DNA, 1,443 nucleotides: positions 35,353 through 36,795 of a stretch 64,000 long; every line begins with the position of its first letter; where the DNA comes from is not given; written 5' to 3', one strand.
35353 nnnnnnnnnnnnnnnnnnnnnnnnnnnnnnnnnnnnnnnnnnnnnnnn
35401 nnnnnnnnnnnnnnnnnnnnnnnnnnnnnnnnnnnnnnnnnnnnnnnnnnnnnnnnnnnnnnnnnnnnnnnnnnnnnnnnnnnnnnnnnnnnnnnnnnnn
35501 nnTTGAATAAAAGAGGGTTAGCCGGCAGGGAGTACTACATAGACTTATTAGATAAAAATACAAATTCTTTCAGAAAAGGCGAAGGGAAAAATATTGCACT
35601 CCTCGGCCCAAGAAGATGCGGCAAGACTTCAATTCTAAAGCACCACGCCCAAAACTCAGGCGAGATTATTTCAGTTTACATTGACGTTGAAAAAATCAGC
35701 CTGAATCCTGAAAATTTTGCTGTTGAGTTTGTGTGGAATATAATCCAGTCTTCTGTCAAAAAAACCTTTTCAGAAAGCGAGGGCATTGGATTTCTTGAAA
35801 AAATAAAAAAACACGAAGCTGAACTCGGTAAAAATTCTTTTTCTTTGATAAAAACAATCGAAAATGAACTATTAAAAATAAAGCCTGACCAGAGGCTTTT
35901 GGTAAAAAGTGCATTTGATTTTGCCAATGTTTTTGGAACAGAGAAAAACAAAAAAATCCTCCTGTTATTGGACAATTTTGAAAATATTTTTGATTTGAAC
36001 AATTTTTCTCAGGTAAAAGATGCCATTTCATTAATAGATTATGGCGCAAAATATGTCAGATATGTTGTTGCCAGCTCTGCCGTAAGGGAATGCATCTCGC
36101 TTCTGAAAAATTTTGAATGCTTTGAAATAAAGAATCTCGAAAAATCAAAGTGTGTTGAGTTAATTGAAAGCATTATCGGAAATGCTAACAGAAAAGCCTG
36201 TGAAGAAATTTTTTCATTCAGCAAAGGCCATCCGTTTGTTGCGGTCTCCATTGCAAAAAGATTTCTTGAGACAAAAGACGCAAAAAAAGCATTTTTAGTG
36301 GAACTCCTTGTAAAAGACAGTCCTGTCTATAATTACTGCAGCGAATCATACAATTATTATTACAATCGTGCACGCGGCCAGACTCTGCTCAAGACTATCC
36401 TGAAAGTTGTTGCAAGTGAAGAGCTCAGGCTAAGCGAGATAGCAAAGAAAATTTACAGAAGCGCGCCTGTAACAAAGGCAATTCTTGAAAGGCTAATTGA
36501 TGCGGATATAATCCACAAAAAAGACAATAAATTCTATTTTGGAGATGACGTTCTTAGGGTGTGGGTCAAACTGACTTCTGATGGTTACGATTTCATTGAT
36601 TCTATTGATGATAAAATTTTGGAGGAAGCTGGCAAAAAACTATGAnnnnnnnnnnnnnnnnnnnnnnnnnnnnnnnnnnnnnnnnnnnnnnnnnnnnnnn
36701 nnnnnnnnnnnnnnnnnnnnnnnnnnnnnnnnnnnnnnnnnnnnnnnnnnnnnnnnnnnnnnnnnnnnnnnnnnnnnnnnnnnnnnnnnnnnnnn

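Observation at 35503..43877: Translationally coupled four-gene module: NTPase, 832-aa polytopic membrane protein and two large orphan proteins (605 and 972 aa). Best candidate for an undescribed system.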

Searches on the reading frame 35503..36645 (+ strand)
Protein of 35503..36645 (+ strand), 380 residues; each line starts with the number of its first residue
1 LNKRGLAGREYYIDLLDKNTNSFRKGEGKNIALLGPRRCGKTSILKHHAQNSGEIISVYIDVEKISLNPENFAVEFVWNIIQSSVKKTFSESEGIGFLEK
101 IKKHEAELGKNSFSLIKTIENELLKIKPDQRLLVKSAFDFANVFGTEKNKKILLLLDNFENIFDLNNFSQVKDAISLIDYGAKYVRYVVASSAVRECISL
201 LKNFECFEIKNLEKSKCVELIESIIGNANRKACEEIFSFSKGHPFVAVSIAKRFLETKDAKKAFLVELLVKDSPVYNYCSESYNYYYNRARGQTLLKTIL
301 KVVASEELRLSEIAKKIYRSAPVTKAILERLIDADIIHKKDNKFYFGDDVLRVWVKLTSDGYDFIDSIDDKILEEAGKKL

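Call 5: search_protein_families(library=pfam, proteins=[window:35503-36645:+], max_evalue=1)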
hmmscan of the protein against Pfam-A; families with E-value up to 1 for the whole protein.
window:35503-36645:+ (380 aa): 11 families
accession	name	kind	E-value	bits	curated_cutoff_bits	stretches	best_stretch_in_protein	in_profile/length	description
PF13173.12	AAA_14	-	1e-06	29.2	27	1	29-77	3-54/129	AAA domain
PF01637.24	ATPase_2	-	1.3e-05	25.6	33.2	1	25-244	17-219/225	ATPase domain predominantly from Archaea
PF14516.12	AAA_35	-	0.0005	19.4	27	1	24-65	27-70/331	AAA-like domain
PF05673.19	DUF815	-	0.00054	19.6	23.8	1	6-65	30-90/249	Protein of unknown function (DUF815)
PF13191.12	AAA_16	-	0.018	16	32.6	1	6-61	2-59/167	AAA ATPase domain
PF24270.1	HTH_Cmi2_C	-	0.02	15.6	27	1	293-344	74-125/125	Cmi2, C-terminal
PF14947.12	HTH_45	-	0.021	15.3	25.5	1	297-346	9-58/77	Winged helix-turn-helix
PF01047.28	MarR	-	0.024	15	24.6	1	305-342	15-52/59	MarR family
PF24406.1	nSTAND_NTPase4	-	0.031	14.8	27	1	325-347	26-49/58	Novel STAND NTPase 4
PF13412.12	HTH_24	-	0.086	12.9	21.9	1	310-337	20-47/48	Winged helix-turn-helix DNA-binding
PF00006.31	ATP-synt_ab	-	0.11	12.5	29.5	1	26-62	12-49/213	ATP synthase alpha/beta family, nucleotide-binding domain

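Call 6: search_protein_families(library=padloc, proteins=[window:35503-36645:+], max_evalue=1)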
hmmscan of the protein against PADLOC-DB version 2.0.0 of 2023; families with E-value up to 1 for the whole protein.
window:35503-36645:+ (380 aa): 2 families
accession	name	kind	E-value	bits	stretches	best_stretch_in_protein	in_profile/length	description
PDLC04140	mad8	-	0.00066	17.3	1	18-183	19-222/314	mads_8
PDLC04789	PDC-S01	-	0.00069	16.7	1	26-65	15-55/375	-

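Call 7: search_protein_families(library=ncbifam, proteins=[window:35503-36645:+], max_evalue=1)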
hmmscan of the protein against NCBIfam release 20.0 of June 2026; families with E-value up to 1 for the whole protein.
window:35503-36645:+ (380 aa): 8 families
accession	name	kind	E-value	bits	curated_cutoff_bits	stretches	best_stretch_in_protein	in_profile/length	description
NF033453.1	BREX_3_BrxF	hypoth_equivalog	0.0022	17.7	50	1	107-186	39-112/149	BREX-3 system P-loop-containing protein BrxF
TIGR03265.1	PhnT2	equivalog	0.038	13.2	457.7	1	23-73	25-79/353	putative 2-aminoethylphosphonate ABC transporter ATP-binding protein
TIGR00968.1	3a0106s01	subfamily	0.04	13.4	342.75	1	25-112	23-110/237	sulfate ABC transporter ATP-binding protein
NF008513.0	PRK11432.1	equivalog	0.044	12.7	496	1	27-65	31-70/351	ferric ABC transporter ATP-binding protein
NF040729.1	ABC_ATP_SaoA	equivalog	0.049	13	360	1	22-48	25-51/248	ABC transporter ATP-binding protein SaoA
NF053610.1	Sso10a_fam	subfamily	0.094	12.8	60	1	298-345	9-55/64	Sso10a family chromatin protein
TIGR02337.1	HpaR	equivalog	0.11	12.3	121.2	1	300-372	34-103/130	homoprotocatechuate degradation operon regulator HpaR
NF008409.0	PRK11231.1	equivalog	0.12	11.7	375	1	22-50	22-50/255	Fe(3+) dicitrate ABC transporter ATP-binding protein FecE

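Call 39: search_solved_structures(query=window:35503-36645:+, max_evalue=1)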
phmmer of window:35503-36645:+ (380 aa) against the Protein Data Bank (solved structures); distinct sequences matched with E-value up to 1: 6.
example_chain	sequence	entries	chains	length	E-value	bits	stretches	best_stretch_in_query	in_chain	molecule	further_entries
4f4c_A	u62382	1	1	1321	0.27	13.7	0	22-72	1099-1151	Multidrug resistance protein pgp-1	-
6att_H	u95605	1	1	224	0.63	12.5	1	231-300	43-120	Antibody 39S Fab heavy chain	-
7k8n_A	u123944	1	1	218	0.64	12.5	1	238-300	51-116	C102 Fab Heavy Chain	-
7k8m_A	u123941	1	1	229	0.68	12.4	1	238-300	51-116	C102 Fab Heavy Chain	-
8y5g_D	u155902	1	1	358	0.93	11.9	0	27-173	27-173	Spermidine/putrescine import ATP-binding protein PotA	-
8y5g_A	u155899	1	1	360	0.95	11.9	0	27-173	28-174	Spermidine/putrescine import ATP-binding protein PotA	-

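Call 40: search_protein_families(library=phrogs, proteins=[window:35503-36645:+], max_evalue=0.1)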
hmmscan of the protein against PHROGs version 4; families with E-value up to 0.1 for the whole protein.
window:35503-36645:+ (380 aa): 5 families
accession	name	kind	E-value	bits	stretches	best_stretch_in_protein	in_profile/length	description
phrog_5846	-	DNA, RNA and nucleotide metabolism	0.005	17.1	0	26-90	35-93/380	clamp loader of DNA polymerase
phrog_22564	-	unknown function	0.011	16.9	0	290-370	17-98/121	-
phrog_11961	-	unknown function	0.032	14.9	1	295-368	43-111/150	-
phrog_585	-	unknown function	0.033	15.5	1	328-371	49-91/128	-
phrog_23004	-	unknown function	0.064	14.1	0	7-22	11-26/44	-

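Call 67: search_solved_structures(query=A7, max_evalue=10)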
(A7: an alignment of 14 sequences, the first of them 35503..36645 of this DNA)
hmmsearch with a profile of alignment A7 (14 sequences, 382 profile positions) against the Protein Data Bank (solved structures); distinct sequences matched with E-value up to 10: 6.
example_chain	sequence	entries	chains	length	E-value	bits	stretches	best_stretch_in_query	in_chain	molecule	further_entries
4q7l_A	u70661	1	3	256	0.25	13.5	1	24-110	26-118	Uncharacterized ABC transporter ATP-binding protein TM_0288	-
4q7m_B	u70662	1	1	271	0.3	13.2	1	24-110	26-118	Uncharacterized ABC transporter ATP-binding protein TM_0288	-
6d87_B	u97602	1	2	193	0.5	12.5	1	54-124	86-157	Phosphatidylinositol 3-kinase regulatory subunit alpha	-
6d86_B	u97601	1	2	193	0.89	11.7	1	54-119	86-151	Phosphatidylinositol 3-kinase regulatory subunit alpha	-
6d82_B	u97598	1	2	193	0.9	11.6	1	54-119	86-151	Phosphatidylinositol 3-kinase regulatory subunit alpha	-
6d81_A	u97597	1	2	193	0.92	11.6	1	54-119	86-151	Phosphatidylinositol 3-kinase regulatory subunit alpha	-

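Call 100: search_protein_families(library=pfam, alignment_id=A7, max_evalue=0.01)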
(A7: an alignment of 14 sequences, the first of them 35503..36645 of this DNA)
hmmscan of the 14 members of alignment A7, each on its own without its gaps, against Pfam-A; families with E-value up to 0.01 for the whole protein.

A. member 1, window:35503-36645:+ (380 aa): 4 families
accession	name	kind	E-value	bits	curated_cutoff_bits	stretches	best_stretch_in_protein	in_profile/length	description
PF13173.12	AAA_14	-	1e-06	29.2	27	1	29-77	3-54/129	AAA domain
PF01637.24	ATPase_2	-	1.3e-05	25.6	33.2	1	25-244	17-219/225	ATPase domain predominantly from Archaea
PF14516.12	AAA_35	-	0.0005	19.4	27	0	24-65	27-70/331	AAA-like domain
PF05673.19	DUF815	-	0.00054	19.6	23.8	0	6-65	30-90/249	Protein of unknown function (DUF815)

B. families by the number of members that match (of 14 scanned): 15 families
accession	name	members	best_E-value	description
PF13173.12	AAA_14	14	9e-08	AAA domain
PF05673.19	DUF815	11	3e-05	Protein of unknown function (DUF815)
PF24270.1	HTH_Cmi2_C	8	0.0042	Cmi2, C-terminal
PF01637.24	ATPase_2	5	3.2e-06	ATPase domain predominantly from Archaea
PF14516.12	AAA_35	2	0.00048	AAA-like domain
PF13401.12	AAA_22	2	0.002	AAA domain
PF14947.12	HTH_45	2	0.0065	Winged helix-turn-helix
PF13191.12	AAA_16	2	0.0069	AAA ATPase domain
PF11977.14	RNase_Zc3h12a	1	0.00034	Zc3h12a-like Ribonuclease NYN domain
PF00931.28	NB-ARC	1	0.0017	NB-ARC domain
PF07700.20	HNOB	1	0.0036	Haem-NO-binding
PF02463.25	SMC_N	1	0.0047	RecF/RecN/SMC N terminal domain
PF07088.17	GvpD_P-loop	1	0.0051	GvpD gas vesicle protein, P-loop domain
PF01939.22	NucS_C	1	0.0067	Endonuclease NucS C-terminal domain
PF04008.19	Adenosine_kin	1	0.0078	Adenosine specific kinase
